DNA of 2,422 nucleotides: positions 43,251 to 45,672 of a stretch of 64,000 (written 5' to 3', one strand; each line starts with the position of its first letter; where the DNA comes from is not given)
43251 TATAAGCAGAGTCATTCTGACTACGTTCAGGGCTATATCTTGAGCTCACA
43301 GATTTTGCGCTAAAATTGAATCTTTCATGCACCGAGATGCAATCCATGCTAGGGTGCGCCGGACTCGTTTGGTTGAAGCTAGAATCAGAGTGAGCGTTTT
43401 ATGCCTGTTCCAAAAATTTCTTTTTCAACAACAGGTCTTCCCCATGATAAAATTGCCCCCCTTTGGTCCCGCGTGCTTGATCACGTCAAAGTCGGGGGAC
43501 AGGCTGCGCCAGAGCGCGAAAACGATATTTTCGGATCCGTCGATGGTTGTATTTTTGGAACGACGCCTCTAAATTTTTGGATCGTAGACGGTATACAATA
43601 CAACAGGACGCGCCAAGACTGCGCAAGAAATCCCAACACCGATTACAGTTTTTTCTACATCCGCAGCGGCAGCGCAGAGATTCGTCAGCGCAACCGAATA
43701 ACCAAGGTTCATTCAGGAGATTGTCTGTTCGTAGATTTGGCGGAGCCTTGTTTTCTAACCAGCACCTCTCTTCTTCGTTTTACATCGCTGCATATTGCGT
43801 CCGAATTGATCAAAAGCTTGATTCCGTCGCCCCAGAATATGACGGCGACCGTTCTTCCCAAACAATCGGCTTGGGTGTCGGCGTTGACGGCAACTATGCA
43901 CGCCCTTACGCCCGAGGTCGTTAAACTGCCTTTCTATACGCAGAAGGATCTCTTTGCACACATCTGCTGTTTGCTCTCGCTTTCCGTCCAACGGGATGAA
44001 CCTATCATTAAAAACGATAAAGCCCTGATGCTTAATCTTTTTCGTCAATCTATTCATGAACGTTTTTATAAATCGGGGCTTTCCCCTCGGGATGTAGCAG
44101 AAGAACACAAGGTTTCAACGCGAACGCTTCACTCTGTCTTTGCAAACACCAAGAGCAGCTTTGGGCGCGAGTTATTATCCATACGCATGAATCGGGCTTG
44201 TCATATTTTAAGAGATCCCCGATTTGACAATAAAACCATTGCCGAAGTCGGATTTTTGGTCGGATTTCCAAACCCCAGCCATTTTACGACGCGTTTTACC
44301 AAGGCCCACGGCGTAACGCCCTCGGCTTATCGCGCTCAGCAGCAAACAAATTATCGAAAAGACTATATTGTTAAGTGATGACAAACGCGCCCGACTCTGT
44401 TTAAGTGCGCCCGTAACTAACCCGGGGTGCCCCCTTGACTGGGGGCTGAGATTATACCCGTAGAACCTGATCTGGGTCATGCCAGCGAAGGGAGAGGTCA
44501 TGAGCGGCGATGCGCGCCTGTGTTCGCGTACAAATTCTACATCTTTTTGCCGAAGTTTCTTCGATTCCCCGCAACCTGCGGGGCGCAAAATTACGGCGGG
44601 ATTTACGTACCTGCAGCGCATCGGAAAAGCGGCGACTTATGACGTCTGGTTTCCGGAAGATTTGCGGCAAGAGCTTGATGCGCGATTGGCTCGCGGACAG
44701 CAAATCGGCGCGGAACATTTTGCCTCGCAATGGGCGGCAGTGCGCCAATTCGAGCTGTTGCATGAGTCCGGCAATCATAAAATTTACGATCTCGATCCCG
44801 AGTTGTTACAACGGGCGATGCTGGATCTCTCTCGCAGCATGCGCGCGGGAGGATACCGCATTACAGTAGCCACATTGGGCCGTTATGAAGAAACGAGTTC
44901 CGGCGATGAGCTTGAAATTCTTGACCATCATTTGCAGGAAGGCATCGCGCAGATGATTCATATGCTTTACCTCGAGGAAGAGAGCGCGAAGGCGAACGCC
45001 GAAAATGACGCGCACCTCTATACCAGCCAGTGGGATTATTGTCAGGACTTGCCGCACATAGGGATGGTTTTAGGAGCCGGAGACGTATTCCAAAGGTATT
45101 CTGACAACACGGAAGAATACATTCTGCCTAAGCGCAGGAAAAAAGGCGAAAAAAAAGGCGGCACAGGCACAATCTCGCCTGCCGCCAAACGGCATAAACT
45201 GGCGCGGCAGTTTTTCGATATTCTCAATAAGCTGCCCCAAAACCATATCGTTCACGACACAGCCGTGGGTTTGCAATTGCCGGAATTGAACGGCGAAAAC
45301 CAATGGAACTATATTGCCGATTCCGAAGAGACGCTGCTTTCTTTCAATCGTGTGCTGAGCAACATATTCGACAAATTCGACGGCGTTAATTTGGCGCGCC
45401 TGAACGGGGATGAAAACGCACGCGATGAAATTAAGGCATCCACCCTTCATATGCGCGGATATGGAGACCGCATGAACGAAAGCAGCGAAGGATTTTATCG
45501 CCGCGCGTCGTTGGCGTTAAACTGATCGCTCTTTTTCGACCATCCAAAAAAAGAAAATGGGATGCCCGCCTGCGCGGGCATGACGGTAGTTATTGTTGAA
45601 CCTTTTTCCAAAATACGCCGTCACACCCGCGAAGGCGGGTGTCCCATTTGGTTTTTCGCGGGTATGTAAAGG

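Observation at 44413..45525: TPP riboswitch controlling an uncharacterised 341-aa cytoplasmic protein: candidate novel thiamine-related function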

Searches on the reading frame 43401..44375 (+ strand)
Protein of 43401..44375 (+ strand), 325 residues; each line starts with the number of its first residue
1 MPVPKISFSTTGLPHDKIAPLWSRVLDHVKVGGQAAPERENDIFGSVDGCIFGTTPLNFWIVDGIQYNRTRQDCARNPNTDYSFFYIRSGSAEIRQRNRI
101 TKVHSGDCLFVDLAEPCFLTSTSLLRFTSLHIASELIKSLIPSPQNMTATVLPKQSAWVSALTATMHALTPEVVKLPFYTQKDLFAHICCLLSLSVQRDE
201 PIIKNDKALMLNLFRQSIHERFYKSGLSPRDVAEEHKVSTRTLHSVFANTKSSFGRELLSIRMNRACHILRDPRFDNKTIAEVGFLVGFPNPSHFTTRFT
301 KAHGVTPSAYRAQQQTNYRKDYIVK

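Call 6: search_protein_families(library=pfam, proteins=[window:43401-44375:+], max_evalue=0.01)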
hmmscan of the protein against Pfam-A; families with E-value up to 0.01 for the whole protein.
window:43401-44375:+ (325 aa): 3 families
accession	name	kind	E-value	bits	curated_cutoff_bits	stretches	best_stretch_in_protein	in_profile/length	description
PF12833.13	HTH_18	-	1.3e-15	57.8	33.6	1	233-312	2-79/80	Helix-turn-helix domain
PF00165.29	HTH_AraC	-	2.9e-10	40.4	26.6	1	277-311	8-41/42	Bacterial regulatory helix-turn-helix proteins, AraC family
PF14525.12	AraC_binding_2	-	0.0028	17.8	27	1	78-155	52-129/173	AraC-binding-like domain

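Call 7: search_protein_families(library=ncbifam, proteins=[window:43401-44375:+], max_evalue=0.01)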
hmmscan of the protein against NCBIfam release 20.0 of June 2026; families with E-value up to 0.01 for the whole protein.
window:43401-44375:+ (325 aa): 21 families
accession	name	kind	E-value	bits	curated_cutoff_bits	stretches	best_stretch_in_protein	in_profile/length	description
NF007243.0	PRK09685.1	equivalog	2.2e-32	112.7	199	1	40-314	31-302/303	transcriptional regulator FeaR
NF047455.1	TF_Staph_AryK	equivalog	1.8e-11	43.1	850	1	76-319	17-264/759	transcriptional regulator AryK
NF049968.1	QhpR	equivalog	6e-11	42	250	1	211-311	187-284/284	AraC-like transcriptional regulator QhpR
NF052534.1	RzbtTranRegRhrA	equivalog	3e-09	36.6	500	1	90-312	88-309/312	rhizobactin biosynthesis transcriptional regulator RhrA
NF010028.0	PRK13503.1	equivalog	3.9e-09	36.3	288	1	159-316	124-275/278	HTH-type transcriptional activator RhaS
NF011732.0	PRK15185.1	equivalog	2.2e-07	30.5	354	1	230-310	226-303/309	transcriptional regulator HilD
NF011733.0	PRK15186.1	equivalog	5e-07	29.3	403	1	230-314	201-282/291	AraC family transcriptional regulator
NF006902.0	PRK09393.1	equivalog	1e-06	28.2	425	1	227-316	237-324/327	transcriptional regulator FtrA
NF050186.1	TransRegGliRPseudo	equivalog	1.1e-06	28.3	570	1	186-314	221-337/338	AraC family transcriptional regulator GliR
NF010026.0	PRK13501.1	equivalog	1.8e-06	27.3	363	1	231-313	197-277/290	HTH-type transcriptional activator RhaR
TIGR02297.1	HpaA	equivalog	1.3e-05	24.6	274.65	1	203-313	180-287/287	4-hydroxyphenylacetate catabolism regulatory protein HpaA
TIGR04094.1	adjacent_YSIRK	equivalog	2.5e-05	23.4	200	1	213-311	289-383/383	YSIRK-targeted surface antigen transcriptional regulator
NF041686.2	ant_diox_reg_AndR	equivalog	3.5e-05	23.6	350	1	89-310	87-317/321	anthranilate 1,2-dioxygenase regulatory protein AndR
NF007860.0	PRK10572.1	equivalog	4.2e-05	22.5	208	1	261-316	235-287/292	arabinose operon transcriptional regulator AraC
NF007693.0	PRK10371.1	equivalog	8.6e-05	21.9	253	1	222-316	210-302/309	transcriptional regulator MelR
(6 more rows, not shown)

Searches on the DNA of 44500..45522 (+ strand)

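Call 14: search_rna_families(sources=[L001, L002, L003, L004, L005, L006, L007, L008, L009, L010, L011, L012, L013], threshold=gathering)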
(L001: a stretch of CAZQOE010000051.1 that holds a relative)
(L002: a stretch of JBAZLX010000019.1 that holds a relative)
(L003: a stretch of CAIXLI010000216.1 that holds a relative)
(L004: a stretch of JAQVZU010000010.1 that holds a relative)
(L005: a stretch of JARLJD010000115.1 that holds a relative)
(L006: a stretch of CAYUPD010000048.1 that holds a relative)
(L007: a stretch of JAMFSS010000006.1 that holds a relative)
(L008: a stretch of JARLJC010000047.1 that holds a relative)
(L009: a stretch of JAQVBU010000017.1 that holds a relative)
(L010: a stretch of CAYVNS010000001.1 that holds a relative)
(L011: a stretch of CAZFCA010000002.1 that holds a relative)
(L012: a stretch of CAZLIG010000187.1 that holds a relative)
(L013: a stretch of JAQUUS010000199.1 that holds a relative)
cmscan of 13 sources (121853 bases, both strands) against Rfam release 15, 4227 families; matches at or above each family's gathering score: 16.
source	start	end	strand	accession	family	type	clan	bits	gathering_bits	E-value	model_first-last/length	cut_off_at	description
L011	5872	5968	+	RF00059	TPP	Cis-reg; riboswitch;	-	75.4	54.3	9e-13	1-105/105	no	TPP riboswitch aptamer (THI element)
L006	690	787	+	RF00059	TPP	Cis-reg; riboswitch;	-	74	54.3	2e-12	1-105/105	no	TPP riboswitch aptamer (THI element)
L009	5901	5998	+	RF00059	TPP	Cis-reg; riboswitch;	-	73.5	54.3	2.6e-12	1-105/105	no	TPP riboswitch aptamer (THI element)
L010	5865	5955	+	RF00059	TPP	Cis-reg; riboswitch;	-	72.7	54.3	4.1e-12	1-105/105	no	TPP riboswitch aptamer (THI element)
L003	5897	5993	+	RF00059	TPP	Cis-reg; riboswitch;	-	71.9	54.3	6.6e-12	1-105/105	no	TPP riboswitch aptamer (THI element)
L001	1461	1555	+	RF00059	TPP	Cis-reg; riboswitch;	-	70.6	54.3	1.4e-11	1-105/105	no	TPP riboswitch aptamer (THI element)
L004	5874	5965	+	RF00059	TPP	Cis-reg; riboswitch;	-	70.5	54.3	1.4e-11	1-105/105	no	TPP riboswitch aptamer (THI element)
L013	2887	2982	+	RF00059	TPP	Cis-reg; riboswitch;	-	69.7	54.3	2.2e-11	1-105/105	no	TPP riboswitch aptamer (THI element)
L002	5894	5995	+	RF00059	TPP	Cis-reg; riboswitch;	-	69.1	54.3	3.2e-11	1-105/105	no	TPP riboswitch aptamer (THI element)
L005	5883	5981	+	RF00059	TPP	Cis-reg; riboswitch;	-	66.7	54.3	1.2e-10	1-105/105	no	TPP riboswitch aptamer (THI element)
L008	5856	5956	+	RF00059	TPP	Cis-reg; riboswitch;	-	66.7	54.3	1.3e-10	1-105/105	no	TPP riboswitch aptamer (THI element)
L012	2214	2284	+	RF00005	tRNA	Gene; tRNA;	CL00001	61.2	29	1.6e-10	1-71/71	no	tRNA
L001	4004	4074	+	RF00005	tRNA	Gene; tRNA;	CL00001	60.5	29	2.5e-10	1-71/71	no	tRNA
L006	3044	3114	+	RF00005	tRNA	Gene; tRNA;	CL00001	60.5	29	2.5e-10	1-71/71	no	tRNA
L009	8307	8377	+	RF00005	tRNA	Gene; tRNA;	CL00001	60.5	29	2.5e-10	1-71/71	no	tRNA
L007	4271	4372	+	RF00059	TPP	Cis-reg; riboswitch;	-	54.6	54.3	1.2e-07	1-105/105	no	TPP riboswitch aptamer (THI element)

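Call 15: search_rna_families(sources=[L014, L015, L016, L017, L018, L019, L020, L021, L022, L023, L024, L025, L026], threshold=gathering)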
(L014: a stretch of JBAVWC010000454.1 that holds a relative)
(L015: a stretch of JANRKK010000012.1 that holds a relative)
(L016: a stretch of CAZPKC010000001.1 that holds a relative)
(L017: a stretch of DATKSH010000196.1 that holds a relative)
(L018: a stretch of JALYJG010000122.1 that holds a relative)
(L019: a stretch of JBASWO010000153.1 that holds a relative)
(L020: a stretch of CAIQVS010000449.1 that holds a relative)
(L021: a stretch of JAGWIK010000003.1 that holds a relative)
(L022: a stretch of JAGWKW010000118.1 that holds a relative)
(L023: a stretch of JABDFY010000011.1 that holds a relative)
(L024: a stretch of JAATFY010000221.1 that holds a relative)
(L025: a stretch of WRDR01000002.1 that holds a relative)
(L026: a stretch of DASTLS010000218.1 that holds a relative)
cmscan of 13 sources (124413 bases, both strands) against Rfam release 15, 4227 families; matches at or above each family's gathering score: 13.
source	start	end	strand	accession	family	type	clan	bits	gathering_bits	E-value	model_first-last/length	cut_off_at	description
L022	4204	4299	+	RF00059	TPP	Cis-reg; riboswitch;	-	73.5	54.3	2.7e-12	1-105/105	no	TPP riboswitch aptamer (THI element)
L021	5858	5953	+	RF00059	TPP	Cis-reg; riboswitch;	-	69.5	54.3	2.6e-11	1-105/105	no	TPP riboswitch aptamer (THI element)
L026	5323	5423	+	RF00059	TPP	Cis-reg; riboswitch;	-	67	54.3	1.1e-10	1-105/105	no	TPP riboswitch aptamer (THI element)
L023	5834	5942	+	RF00059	TPP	Cis-reg; riboswitch;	-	66.2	54.3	1.7e-10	1-105/105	no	TPP riboswitch aptamer (THI element)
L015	5859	5971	+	RF00059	TPP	Cis-reg; riboswitch;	-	65.7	54.3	2.2e-10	1-105/105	no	TPP riboswitch aptamer (THI element)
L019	2896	3003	+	RF00059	TPP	Cis-reg; riboswitch;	-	63.8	54.3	6.5e-10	1-105/105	no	TPP riboswitch aptamer (THI element)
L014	3965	4058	+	RF00059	TPP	Cis-reg; riboswitch;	-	63.7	54.3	6.9e-10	1-105/105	no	TPP riboswitch aptamer (THI element)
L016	5874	5977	+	RF00059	TPP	Cis-reg; riboswitch;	-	63.2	54.3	9.3e-10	1-105/105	no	TPP riboswitch aptamer (THI element)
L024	1445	1555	+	RF00059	TPP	Cis-reg; riboswitch;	-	62.2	54.3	1.7e-09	1-105/105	no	TPP riboswitch aptamer (THI element)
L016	8314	8384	+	RF00005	tRNA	Gene; tRNA;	CL00001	60.5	29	2.6e-10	1-71/71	no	tRNA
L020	5573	5681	+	RF00059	TPP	Cis-reg; riboswitch;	-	60.5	54.3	4.2e-09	1-105/105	no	TPP riboswitch aptamer (THI element)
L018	1281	1391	+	RF00059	TPP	Cis-reg; riboswitch;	-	59.7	54.3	6.7e-09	1-105/105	no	TPP riboswitch aptamer (THI element)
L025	5926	6025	+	RF00059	TPP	Cis-reg; riboswitch;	-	54.6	54.3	1.2e-07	1-105/105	no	TPP riboswitch aptamer (THI element)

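Call 55: search_rna_families(sources=[L028, L029, L030, L031, L032, L033, L034, L035], threshold=gathering)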
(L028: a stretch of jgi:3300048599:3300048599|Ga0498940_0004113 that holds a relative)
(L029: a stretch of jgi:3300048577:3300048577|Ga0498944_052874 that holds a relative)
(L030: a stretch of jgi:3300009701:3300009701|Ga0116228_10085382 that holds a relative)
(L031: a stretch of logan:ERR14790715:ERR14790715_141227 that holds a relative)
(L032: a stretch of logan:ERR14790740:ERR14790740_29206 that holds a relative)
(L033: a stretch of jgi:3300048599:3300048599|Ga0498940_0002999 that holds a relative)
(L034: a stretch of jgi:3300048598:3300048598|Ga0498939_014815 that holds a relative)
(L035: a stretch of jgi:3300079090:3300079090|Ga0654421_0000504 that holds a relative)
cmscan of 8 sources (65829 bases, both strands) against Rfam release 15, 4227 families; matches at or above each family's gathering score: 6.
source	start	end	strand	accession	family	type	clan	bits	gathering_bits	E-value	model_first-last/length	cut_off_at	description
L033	5916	6010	+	RF00059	TPP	Cis-reg; riboswitch;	-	71.7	54.3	3.9e-12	1-105/105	no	TPP riboswitch aptamer (THI element)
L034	4810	4904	+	RF00059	TPP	Cis-reg; riboswitch;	-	71.7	54.3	3.9e-12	1-105/105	no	TPP riboswitch aptamer (THI element)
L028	5916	6013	+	RF00059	TPP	Cis-reg; riboswitch;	-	63.3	54.3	4.7e-10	1-105/105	no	TPP riboswitch aptamer (THI element)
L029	1378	1475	+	RF00059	TPP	Cis-reg; riboswitch;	-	63.3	54.3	4.7e-10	1-105/105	no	TPP riboswitch aptamer (THI element)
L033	4786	4858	-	RF00005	tRNA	Gene; tRNA;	CL00001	61.6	29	6.8e-11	1-71/71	no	tRNA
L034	3680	3752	-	RF00005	tRNA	Gene; tRNA;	CL00001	61.6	29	6.8e-11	1-71/71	no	tRNA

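Call 56: search_rna_families(source=L035, start=5700, end=6060, threshold=evalue, max_evalue=1)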
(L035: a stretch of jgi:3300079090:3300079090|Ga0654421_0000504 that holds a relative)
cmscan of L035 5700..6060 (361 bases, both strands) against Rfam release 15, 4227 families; matches with E-value up to 1: 0.
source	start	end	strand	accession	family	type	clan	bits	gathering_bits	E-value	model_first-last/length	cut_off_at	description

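Call 63: search_rna_families(sources=[L036, L037, L038, L039, L040], threshold=gathering)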
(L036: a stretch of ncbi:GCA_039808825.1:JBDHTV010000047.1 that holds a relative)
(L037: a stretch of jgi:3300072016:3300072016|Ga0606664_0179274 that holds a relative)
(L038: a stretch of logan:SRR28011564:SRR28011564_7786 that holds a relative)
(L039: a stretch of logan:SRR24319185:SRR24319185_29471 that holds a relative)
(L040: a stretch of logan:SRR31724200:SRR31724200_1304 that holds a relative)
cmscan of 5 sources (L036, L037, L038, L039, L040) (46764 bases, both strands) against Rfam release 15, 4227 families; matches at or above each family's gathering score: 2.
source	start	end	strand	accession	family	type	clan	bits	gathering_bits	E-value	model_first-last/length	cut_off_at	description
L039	4739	4837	+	RF00059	TPP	Cis-reg; riboswitch;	-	66.9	54.3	4.4e-11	1-105/105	no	TPP riboswitch aptamer (THI element)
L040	4739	4837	+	RF00059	TPP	Cis-reg; riboswitch;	-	66.9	54.3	4.4e-11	1-105/105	no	TPP riboswitch aptamer (THI element)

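Call 100: search_rna_families(sources=[L042, L043, L044, L045, L046, L047], threshold=gathering)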
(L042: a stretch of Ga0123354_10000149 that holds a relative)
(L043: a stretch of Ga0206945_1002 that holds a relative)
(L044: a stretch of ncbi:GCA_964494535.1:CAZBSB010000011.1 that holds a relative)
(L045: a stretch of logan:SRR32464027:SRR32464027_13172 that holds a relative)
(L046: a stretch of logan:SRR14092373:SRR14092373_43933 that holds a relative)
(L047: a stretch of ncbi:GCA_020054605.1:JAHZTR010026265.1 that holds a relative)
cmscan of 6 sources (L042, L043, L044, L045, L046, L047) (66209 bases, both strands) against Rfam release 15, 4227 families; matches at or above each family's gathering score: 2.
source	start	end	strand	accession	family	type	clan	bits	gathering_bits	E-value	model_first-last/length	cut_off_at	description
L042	4884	4974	+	RF00059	TPP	Cis-reg; riboswitch;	-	70.8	54.3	6.6e-12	1-105/105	no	TPP riboswitch aptamer (THI element)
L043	4849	4947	+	RF00059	TPP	Cis-reg; riboswitch;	-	66.1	54.3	9.5e-11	1-105/105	no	TPP riboswitch aptamer (THI element)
